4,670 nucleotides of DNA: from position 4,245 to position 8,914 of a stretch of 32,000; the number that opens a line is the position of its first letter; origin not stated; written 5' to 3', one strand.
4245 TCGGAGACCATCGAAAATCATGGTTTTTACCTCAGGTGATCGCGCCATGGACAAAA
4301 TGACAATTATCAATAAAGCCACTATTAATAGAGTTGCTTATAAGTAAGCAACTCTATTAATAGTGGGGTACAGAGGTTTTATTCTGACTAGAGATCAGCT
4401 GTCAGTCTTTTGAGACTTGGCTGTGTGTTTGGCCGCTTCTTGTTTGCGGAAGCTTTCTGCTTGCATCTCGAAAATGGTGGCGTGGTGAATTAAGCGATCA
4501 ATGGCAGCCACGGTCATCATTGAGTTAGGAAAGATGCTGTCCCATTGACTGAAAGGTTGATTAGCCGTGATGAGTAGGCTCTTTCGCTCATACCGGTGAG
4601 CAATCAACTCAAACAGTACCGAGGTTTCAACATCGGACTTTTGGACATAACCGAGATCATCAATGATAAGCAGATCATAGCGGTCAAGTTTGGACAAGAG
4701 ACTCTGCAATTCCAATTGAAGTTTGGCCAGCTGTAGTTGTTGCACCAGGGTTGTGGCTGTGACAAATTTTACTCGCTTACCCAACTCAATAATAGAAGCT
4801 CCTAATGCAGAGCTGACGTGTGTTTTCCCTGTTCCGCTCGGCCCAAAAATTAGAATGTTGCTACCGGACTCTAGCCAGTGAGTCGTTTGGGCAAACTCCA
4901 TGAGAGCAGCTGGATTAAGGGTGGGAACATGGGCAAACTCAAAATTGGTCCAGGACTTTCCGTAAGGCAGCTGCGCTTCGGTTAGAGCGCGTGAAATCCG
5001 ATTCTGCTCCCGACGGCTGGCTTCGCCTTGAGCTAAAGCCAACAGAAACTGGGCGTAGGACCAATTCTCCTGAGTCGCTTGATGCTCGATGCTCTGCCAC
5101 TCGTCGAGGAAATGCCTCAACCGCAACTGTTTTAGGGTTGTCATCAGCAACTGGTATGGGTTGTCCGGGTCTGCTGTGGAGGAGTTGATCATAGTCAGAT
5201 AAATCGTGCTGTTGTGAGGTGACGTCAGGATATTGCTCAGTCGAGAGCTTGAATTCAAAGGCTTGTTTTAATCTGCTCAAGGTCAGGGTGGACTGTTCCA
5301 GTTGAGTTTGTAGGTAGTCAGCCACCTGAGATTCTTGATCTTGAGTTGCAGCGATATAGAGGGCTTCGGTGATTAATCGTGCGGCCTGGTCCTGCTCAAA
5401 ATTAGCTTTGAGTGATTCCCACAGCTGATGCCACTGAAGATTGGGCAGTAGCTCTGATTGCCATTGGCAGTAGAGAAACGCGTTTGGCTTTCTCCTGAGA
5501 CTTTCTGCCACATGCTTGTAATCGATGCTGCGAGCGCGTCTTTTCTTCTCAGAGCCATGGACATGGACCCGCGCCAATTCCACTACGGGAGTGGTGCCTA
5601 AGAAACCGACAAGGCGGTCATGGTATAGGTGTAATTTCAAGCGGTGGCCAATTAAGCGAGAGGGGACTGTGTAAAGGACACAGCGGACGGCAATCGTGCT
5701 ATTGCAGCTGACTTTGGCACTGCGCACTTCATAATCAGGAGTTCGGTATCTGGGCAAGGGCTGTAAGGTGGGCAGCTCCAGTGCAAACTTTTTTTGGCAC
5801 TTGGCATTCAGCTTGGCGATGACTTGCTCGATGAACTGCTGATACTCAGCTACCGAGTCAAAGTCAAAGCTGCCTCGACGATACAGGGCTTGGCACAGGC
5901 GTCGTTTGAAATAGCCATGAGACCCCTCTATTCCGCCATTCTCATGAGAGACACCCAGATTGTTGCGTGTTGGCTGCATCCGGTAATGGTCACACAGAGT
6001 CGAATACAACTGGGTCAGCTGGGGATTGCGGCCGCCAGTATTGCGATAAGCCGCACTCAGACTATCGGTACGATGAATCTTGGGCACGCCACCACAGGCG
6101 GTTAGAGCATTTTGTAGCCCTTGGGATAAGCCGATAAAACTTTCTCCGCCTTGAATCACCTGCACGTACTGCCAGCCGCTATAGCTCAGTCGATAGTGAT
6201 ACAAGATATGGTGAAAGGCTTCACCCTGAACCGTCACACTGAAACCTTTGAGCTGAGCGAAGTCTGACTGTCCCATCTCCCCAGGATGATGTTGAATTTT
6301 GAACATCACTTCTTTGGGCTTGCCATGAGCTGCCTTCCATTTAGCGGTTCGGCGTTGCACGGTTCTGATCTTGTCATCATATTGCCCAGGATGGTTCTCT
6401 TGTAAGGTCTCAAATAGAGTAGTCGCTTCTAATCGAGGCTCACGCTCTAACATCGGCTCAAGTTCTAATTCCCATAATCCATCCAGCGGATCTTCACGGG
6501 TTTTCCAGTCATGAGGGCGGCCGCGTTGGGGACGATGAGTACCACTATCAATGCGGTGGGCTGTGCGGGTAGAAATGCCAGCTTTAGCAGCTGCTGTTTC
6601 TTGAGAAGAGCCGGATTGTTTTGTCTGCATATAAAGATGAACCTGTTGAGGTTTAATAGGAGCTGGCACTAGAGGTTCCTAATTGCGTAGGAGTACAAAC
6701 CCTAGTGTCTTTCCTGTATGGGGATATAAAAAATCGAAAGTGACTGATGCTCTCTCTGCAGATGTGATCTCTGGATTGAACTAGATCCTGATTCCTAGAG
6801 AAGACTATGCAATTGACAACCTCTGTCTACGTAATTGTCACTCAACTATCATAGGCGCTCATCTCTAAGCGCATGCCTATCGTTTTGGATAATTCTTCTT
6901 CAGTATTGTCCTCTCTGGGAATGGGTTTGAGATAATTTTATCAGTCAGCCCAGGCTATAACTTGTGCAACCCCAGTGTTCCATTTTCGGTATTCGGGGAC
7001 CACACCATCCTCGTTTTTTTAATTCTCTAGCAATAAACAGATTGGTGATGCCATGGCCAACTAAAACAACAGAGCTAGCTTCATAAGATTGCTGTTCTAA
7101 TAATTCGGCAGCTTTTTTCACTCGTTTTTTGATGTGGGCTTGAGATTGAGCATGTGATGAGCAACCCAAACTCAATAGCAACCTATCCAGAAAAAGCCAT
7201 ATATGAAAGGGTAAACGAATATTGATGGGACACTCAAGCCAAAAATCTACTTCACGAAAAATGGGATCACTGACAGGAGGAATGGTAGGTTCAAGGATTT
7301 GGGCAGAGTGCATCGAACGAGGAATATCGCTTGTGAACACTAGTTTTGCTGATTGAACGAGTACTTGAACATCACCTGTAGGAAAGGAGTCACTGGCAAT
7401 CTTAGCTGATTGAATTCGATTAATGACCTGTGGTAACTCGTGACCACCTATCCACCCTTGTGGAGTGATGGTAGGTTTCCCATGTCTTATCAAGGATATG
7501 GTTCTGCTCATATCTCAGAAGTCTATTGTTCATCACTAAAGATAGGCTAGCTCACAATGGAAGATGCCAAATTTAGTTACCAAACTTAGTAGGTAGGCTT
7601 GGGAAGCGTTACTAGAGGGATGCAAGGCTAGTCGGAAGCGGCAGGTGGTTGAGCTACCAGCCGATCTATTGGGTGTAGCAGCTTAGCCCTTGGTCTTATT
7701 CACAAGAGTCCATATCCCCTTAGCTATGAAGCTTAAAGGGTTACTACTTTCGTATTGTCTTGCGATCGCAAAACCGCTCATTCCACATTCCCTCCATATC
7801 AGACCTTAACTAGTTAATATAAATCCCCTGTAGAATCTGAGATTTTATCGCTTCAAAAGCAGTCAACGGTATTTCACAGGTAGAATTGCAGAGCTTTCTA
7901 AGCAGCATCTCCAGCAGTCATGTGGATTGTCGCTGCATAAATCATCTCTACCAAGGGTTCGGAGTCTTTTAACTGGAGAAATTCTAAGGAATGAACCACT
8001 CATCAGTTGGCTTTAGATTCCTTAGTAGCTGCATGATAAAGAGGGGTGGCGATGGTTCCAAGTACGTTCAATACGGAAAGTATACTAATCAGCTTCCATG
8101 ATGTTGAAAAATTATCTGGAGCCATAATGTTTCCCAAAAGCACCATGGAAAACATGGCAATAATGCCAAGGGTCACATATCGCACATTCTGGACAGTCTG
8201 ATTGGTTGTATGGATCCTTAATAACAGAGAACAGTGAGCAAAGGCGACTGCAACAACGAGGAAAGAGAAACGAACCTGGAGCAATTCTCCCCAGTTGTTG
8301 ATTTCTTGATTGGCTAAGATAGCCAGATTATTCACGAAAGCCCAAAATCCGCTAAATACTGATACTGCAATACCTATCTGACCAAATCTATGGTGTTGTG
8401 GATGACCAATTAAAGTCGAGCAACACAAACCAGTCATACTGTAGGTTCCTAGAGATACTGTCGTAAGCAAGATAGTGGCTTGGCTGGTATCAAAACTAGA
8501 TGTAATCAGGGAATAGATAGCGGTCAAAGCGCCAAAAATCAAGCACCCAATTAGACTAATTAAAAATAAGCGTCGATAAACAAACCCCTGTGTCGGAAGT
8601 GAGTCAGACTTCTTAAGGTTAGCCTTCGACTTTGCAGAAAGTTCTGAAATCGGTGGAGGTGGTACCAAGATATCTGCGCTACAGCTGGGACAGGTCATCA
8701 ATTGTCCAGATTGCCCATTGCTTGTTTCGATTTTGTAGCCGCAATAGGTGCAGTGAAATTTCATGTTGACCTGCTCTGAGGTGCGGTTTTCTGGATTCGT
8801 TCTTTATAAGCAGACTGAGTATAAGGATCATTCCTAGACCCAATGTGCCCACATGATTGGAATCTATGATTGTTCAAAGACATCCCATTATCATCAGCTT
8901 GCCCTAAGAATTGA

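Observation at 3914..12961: Four same-orientation copies of a ~110-125 nt structured repeat punctuate the cargo region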

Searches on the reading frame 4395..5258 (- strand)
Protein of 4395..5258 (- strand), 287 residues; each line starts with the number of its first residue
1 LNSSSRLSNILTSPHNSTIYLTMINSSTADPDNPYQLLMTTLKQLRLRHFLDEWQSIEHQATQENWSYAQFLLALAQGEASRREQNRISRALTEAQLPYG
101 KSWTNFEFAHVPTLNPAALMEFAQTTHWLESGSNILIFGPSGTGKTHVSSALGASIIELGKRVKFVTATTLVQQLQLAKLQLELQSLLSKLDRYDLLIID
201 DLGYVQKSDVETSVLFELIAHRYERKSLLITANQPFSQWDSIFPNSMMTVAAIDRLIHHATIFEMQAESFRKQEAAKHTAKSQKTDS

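Call 11: search_protein_families(library=pfam, proteins=[window:4395-5258:-], max_evalue=0.01)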
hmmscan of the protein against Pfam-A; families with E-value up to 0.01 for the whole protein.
window:4395-5258:- (287 aa): 12 families
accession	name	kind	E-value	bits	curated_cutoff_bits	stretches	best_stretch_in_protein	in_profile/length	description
PF01695.23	IstB_IS21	-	1.4e-60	205.3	24.1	1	40-276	1-236/238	IstB-like ATP binding protein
PF00308.24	Bac_DnaA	-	2e-10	41.5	23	1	134-235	36-140/162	Bacterial DnaA ATPAse domain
PF12775.13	AAA_7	-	0.0002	21.4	25.8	1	105-224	8-131/181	P-loop containing dynein motor region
PF02562.22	PhoH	-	0.00027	20.9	27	1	133-206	20-91/205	PhoH-like protein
PF13604.12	AAA_30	-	0.00064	19.9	27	1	129-212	14-107/191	AAA domain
PF05496.18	RuvB_N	-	0.00069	19.8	27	1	132-208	33-99/159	Holliday junction DNA helicase RuvB P-loop domain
PF00004.35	AAA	-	0.00092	20.1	21.2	1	135-213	1-83/131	ATPase family associated with various cellular activities (AAA)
PF13479.12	AAA_24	-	0.0022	18.3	27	1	134-204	4-75/195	AAA domain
PF05673.19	DUF815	-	0.0057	16.3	23.8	1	131-207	52-121/249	Protein of unknown function (DUF815)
PF13481.12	AAA_25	-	0.0083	16.2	27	0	128-163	29-63/195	AAA domain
PF01637.24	ATPase_2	-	0.0087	16.3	33.2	0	122-170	8-58/225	ATPase domain predominantly from Archaea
PF13191.12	AAA_16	-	0.01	16.8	32.6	0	132-175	24-73/167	AAA ATPase domain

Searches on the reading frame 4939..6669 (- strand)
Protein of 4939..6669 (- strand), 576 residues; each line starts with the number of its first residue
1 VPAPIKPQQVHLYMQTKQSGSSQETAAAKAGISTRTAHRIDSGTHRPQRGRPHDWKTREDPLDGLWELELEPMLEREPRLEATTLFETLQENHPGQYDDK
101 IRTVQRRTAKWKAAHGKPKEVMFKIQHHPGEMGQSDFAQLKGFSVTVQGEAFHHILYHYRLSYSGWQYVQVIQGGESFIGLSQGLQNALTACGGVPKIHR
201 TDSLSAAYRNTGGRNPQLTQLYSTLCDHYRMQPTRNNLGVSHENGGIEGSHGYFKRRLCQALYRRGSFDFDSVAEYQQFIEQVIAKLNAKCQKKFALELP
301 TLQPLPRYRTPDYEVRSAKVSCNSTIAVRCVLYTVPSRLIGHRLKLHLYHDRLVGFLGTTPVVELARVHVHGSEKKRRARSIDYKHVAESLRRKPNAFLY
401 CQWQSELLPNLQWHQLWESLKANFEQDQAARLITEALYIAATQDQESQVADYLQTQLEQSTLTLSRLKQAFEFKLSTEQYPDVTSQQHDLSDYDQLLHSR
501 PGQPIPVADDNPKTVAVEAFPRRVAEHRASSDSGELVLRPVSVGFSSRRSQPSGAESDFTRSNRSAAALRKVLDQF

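Call 11: search_protein_families(library=pfam, proteins=[window:4939-6669:-], max_evalue=0.01)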
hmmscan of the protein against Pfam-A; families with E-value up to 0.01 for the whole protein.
window:4939-6669:- (576 aa): 1 family
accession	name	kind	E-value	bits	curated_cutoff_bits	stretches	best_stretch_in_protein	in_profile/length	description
PF22483.2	Mu-transpos_C_2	-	1.6e-06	28.1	27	1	305-368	1-64/73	Mu transposase, C-terminal domain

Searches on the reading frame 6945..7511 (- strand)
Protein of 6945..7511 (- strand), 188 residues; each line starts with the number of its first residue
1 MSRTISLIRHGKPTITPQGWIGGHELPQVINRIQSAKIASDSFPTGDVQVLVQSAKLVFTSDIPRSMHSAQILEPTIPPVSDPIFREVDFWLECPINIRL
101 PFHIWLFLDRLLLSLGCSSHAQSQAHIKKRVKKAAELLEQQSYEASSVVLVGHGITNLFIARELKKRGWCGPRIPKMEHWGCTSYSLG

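Call 11: search_protein_families(library=pfam, proteins=[window:6945-7511:-], max_evalue=0.01)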
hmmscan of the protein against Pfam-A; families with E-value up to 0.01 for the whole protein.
window:6945-7511:- (188 aa): 1 family
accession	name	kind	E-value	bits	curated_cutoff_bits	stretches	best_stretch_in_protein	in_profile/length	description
PF00300.27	His_Phos_1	-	2e-06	28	21.7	0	6-90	2-82/194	Histidine phosphatase superfamily (branch 1)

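Call 38: search_protein_families(library=ncbifam, proteins=[window:6945-7511:-], max_evalue=0.01)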
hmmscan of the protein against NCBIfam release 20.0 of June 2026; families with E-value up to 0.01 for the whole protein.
window:6945-7511:- (188 aa): 1 family
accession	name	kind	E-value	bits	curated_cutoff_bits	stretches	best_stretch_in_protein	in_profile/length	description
TIGR03162.1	ribazole_cobC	equivalog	1.1e-06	28.3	162.9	1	5-90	1-81/176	alpha-ribazole phosphatase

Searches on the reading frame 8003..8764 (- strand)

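Call 11: search_protein_families(library=pfam, proteins=[window:8003-8764:-], max_evalue=0.01)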
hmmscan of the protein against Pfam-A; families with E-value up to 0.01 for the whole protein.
window:8003-8764:- (253 aa): 0 families

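Call 38: search_protein_families(library=ncbifam, proteins=[window:8003-8764:-], max_evalue=0.01)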
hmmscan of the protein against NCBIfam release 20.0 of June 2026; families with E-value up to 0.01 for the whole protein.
window:8003-8764:- (253 aa): 1 family
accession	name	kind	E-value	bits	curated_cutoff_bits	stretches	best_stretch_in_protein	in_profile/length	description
TIGR01206.1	lysW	equivalog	0.0023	17.8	53.2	1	1-32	1-32/54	lysine biosynthesis protein LysW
